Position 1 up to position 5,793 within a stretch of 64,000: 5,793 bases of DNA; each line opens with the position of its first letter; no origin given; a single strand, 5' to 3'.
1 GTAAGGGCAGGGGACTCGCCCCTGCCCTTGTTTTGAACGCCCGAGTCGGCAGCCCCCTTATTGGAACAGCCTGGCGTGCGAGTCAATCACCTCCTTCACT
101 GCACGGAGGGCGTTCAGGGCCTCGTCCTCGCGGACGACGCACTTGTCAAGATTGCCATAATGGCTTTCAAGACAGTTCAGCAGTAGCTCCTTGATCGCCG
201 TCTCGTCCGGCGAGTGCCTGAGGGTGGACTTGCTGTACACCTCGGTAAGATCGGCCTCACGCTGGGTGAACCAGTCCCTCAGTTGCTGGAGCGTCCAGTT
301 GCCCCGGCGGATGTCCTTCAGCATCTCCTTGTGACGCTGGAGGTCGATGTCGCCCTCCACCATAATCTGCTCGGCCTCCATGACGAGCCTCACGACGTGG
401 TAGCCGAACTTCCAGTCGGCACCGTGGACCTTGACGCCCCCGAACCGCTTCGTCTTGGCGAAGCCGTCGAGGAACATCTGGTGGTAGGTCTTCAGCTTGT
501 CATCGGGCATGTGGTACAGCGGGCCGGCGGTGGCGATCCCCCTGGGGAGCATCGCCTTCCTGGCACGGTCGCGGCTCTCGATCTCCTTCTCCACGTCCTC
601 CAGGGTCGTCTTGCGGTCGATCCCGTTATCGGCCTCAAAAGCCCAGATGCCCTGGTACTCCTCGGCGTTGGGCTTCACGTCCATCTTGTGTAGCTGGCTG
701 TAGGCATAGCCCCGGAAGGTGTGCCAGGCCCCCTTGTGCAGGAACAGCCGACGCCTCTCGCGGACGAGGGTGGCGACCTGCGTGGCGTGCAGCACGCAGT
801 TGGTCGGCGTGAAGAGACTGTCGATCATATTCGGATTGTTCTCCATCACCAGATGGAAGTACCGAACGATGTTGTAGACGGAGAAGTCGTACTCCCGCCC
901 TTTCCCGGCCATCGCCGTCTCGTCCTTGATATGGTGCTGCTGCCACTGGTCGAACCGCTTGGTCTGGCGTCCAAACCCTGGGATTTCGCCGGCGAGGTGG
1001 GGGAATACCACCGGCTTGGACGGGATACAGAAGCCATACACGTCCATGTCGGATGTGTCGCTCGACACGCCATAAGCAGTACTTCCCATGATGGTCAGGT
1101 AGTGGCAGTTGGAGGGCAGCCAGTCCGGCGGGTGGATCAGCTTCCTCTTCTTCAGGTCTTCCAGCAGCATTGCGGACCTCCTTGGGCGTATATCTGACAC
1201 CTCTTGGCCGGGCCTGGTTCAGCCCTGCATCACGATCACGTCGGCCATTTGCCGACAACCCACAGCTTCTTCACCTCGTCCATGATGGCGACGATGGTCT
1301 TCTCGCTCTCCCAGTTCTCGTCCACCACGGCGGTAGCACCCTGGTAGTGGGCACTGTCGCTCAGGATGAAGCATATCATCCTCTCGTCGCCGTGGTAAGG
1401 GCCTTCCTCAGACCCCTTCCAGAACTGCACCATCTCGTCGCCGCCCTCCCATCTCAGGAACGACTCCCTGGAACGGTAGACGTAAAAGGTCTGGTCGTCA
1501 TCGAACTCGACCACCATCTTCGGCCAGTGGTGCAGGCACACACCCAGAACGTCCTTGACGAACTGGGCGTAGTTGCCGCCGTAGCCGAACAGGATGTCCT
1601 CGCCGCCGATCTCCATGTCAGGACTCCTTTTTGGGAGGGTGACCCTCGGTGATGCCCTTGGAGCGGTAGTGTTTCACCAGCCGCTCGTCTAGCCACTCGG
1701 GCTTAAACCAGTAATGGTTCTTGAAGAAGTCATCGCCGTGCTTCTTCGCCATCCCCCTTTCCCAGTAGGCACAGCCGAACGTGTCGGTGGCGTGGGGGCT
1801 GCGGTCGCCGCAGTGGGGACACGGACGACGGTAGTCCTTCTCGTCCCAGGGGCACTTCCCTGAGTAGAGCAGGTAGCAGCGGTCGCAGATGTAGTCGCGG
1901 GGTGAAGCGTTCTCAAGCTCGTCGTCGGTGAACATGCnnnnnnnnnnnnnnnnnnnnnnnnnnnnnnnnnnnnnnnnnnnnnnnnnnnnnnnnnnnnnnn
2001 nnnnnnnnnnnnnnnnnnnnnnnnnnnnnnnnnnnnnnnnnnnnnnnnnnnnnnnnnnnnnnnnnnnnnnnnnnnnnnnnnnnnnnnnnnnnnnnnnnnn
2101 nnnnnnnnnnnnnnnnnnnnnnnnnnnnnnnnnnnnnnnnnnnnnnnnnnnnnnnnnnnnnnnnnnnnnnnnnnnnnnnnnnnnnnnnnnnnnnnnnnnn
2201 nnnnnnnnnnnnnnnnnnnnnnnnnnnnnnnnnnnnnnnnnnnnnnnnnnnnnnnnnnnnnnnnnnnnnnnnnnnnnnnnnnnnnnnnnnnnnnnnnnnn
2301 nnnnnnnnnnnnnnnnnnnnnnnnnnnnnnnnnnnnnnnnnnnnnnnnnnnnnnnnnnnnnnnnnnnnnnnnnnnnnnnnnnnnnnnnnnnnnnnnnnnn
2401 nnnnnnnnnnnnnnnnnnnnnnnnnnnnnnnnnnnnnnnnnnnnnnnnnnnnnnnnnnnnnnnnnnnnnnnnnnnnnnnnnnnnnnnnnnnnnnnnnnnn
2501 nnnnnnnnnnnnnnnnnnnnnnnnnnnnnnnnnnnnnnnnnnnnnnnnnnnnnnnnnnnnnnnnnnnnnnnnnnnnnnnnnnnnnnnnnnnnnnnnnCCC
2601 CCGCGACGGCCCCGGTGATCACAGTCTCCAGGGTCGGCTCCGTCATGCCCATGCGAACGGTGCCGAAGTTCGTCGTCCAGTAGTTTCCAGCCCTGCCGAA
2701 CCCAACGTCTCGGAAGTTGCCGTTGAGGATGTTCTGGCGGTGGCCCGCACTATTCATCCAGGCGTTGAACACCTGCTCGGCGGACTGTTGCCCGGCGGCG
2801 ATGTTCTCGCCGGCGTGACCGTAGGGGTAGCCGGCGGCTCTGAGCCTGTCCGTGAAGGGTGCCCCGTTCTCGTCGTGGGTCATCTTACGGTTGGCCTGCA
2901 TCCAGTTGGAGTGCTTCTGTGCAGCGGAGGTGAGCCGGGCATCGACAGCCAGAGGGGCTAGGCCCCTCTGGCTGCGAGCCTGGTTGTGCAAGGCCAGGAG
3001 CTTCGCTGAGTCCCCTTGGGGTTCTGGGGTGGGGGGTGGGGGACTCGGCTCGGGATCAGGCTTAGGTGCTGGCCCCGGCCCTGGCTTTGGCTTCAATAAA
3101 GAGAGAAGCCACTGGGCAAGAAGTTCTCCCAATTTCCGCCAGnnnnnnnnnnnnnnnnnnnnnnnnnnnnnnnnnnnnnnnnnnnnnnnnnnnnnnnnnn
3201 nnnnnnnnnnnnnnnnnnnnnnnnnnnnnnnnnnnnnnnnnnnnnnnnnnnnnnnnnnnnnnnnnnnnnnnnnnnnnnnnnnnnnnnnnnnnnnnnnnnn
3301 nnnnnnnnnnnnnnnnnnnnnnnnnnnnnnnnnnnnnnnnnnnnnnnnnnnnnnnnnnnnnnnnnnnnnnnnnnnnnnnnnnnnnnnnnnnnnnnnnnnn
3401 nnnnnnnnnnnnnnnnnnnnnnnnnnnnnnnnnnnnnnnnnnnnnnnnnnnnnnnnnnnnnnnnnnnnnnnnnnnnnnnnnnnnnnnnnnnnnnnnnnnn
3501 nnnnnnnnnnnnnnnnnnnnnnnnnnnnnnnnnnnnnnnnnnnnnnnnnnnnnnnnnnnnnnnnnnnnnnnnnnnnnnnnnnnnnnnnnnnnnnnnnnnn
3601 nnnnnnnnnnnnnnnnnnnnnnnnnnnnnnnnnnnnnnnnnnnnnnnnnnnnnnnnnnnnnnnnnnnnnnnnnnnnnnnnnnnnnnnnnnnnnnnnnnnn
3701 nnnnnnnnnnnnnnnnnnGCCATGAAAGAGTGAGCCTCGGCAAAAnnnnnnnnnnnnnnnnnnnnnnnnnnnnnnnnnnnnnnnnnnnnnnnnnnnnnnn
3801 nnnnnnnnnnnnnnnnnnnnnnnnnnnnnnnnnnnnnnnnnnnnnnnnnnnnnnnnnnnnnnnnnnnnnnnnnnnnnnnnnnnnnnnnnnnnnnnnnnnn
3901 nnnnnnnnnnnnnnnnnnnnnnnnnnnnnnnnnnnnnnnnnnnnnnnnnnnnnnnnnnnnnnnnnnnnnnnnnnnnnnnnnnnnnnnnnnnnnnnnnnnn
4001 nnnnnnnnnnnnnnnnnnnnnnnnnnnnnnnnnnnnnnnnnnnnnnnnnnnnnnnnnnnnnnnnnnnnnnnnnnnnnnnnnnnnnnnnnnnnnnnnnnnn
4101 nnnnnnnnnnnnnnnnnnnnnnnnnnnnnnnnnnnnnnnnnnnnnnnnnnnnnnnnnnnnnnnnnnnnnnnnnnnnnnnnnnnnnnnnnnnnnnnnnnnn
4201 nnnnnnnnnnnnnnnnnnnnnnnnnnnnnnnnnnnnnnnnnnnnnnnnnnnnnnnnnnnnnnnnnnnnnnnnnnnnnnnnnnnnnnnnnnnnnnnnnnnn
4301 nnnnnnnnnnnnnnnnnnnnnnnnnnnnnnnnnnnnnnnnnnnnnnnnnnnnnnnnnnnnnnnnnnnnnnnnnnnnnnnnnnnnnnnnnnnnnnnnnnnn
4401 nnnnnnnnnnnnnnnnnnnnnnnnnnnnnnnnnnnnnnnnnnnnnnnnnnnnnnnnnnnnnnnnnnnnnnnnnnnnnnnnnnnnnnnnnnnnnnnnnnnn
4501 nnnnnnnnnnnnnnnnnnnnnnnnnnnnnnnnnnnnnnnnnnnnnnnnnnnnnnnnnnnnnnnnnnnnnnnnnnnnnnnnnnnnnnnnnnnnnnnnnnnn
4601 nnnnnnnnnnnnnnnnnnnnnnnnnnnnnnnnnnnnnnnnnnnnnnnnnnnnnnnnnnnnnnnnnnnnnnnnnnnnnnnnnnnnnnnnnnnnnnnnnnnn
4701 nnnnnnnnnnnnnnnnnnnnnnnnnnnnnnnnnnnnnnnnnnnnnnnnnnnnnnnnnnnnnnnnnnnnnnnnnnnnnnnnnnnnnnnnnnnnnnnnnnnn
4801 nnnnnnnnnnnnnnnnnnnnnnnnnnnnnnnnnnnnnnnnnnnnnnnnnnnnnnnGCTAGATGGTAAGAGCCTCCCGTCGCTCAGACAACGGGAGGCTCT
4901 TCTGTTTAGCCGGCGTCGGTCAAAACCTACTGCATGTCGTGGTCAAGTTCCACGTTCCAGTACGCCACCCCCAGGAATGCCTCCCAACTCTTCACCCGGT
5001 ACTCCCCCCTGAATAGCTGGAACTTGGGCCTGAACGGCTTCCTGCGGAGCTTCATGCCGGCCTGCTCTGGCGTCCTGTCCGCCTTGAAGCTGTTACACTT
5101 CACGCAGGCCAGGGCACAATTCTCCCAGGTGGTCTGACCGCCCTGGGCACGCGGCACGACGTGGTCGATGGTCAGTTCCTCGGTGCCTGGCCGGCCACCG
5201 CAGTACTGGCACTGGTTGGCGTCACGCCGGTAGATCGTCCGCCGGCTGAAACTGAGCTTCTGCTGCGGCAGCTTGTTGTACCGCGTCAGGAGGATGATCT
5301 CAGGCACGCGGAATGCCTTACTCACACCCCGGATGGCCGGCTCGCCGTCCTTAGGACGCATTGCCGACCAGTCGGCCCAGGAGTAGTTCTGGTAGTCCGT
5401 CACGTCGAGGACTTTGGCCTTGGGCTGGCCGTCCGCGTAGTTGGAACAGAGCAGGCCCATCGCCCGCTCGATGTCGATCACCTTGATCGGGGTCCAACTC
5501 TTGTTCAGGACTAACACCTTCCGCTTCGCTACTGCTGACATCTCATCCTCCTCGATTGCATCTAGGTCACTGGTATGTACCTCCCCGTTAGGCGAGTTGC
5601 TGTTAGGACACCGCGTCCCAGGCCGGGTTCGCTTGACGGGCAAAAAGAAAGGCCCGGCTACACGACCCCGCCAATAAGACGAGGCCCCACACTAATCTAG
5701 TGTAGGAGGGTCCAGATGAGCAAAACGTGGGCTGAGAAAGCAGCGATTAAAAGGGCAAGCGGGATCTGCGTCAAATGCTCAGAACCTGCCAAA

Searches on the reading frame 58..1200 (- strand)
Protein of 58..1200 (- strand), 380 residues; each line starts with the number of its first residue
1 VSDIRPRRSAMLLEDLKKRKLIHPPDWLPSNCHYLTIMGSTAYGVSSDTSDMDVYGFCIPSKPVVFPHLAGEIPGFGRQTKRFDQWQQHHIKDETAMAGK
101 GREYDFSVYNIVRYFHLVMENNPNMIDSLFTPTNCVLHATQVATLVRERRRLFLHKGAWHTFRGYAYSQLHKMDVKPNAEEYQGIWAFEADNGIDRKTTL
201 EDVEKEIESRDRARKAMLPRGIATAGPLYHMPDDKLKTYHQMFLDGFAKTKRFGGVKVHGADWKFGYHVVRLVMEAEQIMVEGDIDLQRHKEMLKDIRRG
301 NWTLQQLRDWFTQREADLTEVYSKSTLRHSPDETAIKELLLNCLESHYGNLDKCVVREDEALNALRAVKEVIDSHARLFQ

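Call 18: search_protein_families(library=pfam, proteins=[window:58-1200:-], max_evalue=0.01)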
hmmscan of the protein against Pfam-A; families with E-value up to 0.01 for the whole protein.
window:58-1200:- (380 aa): 1 family
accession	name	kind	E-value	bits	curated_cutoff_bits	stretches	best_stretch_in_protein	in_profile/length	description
PF10127.15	RlaP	-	2.2e-16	60.8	23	1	33-173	21-140/249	RNA repair pathway DNA polymerase beta family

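Call 19: search_protein_families(library=phrogs, proteins=[window:58-1200:-], max_evalue=0.01)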
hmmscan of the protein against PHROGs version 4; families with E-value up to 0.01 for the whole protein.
window:58-1200:- (380 aa): 1 family
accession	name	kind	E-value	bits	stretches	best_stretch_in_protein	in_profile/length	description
phrog_388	-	DNA, RNA and nucleotide metabolism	4.7e-46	158.5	1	22-359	28-345/351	nucleotidyltransferase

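Call 39: find_related_loci(query=window:58-1200:-, collection=metagenome_contigs, flank=10000)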
Query window:58-1200:- (380 aa) in metagenome_contigs; peptide patterns used: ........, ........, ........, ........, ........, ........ (x = any residue, [..] = any of these).
514 stretches matched a pattern; 111 encode a relative of the query (tblastn E <= 1e-3); the best 80 are kept; 80 distinct loci.
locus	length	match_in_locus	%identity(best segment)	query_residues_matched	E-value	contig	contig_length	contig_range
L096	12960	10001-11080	51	12-375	5e-120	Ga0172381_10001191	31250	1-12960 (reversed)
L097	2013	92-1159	49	8-379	7e-127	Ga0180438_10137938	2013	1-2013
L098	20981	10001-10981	51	25-372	1e-116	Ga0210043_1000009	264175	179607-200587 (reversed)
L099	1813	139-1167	47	12-376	1e-119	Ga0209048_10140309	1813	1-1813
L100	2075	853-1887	50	10-372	1e-117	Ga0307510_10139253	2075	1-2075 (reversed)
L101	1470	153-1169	46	16-377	3e-119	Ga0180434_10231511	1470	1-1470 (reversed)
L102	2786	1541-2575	48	10-372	5e-113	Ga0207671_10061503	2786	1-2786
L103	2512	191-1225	50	10-372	2e-112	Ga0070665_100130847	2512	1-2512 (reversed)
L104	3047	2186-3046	45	13-344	8e-93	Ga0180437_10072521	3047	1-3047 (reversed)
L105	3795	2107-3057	43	12-353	2e-86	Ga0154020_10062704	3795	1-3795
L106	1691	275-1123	43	27-377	8e-90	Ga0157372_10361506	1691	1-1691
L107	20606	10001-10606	61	11-211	1e-82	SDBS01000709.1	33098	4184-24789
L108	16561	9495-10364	56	16-373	8e-81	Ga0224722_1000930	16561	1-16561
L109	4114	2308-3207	65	5-373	6e-81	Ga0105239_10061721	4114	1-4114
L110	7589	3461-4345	72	13-375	7e-81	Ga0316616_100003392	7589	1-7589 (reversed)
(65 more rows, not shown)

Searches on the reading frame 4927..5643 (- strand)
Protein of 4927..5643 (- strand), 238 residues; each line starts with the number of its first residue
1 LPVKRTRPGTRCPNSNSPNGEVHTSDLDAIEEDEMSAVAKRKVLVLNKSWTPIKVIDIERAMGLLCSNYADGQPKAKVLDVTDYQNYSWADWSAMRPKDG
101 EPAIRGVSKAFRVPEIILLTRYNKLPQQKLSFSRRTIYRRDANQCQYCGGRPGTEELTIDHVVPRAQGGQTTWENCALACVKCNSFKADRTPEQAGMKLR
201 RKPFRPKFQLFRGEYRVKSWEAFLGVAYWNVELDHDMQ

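Call 80: search_protein_families(library=phrogs, proteins=[window:4927-5643:-], max_evalue=0.001)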
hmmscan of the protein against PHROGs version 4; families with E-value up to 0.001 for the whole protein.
window:4927-5643:- (238 aa): 27 families (the best 25 are shown)
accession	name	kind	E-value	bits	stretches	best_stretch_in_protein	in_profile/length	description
phrog_16726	-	DNA, RNA and nucleotide metabolism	5.3e-32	112.8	1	32-210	19-163/308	HNH endonuclease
phrog_8660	-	DNA, RNA and nucleotide metabolism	4.5e-17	63.8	1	129-194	111-183/196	HNH endonuclease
phrog_2118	-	DNA, RNA and nucleotide metabolism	6.5e-16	59.7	1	133-198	167-232/301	HNH endonuclease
phrog_14314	-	DNA, RNA and nucleotide metabolism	8.1e-14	53.5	1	136-192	10-66/252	HNH endonuclease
phrog_338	-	DNA, RNA and nucleotide metabolism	1e-13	52.4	1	131-202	202-275/340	HNH endonuclease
phrog_2214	-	DNA, RNA and nucleotide metabolism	1.2e-13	52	1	133-192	184-241/429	HNH endonuclease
phrog_589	-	DNA, RNA and nucleotide metabolism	6.3e-13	49.8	1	134-199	83-150/179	HNH endonuclease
phrog_5718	-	DNA, RNA and nucleotide metabolism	3.1e-12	47.2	1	117-202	101-188/394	HNH endonuclease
phrog_333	-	DNA, RNA and nucleotide metabolism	6.1e-12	46.9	1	123-207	15-98/138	HNH endonuclease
phrog_1271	-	DNA, RNA and nucleotide metabolism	1.2e-11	45.6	1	133-194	257-322/361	HNH endonuclease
phrog_15463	-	DNA, RNA and nucleotide metabolism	8.8e-11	42.5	1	137-215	127-208/435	HNH endonuclease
phrog_7785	-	DNA, RNA and nucleotide metabolism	3.4e-10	41.1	1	133-199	61-124/147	HNH endonuclease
phrog_1035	-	DNA, RNA and nucleotide metabolism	4.6e-10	40.8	1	136-195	153-218/271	endonuclease VII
phrog_6050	-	DNA, RNA and nucleotide metabolism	9.8e-10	38.8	1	135-192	304-362/402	HNH endonuclease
phrog_144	-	DNA, RNA and nucleotide metabolism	1.1e-09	39.2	1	134-194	76-139/175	HNH endonuclease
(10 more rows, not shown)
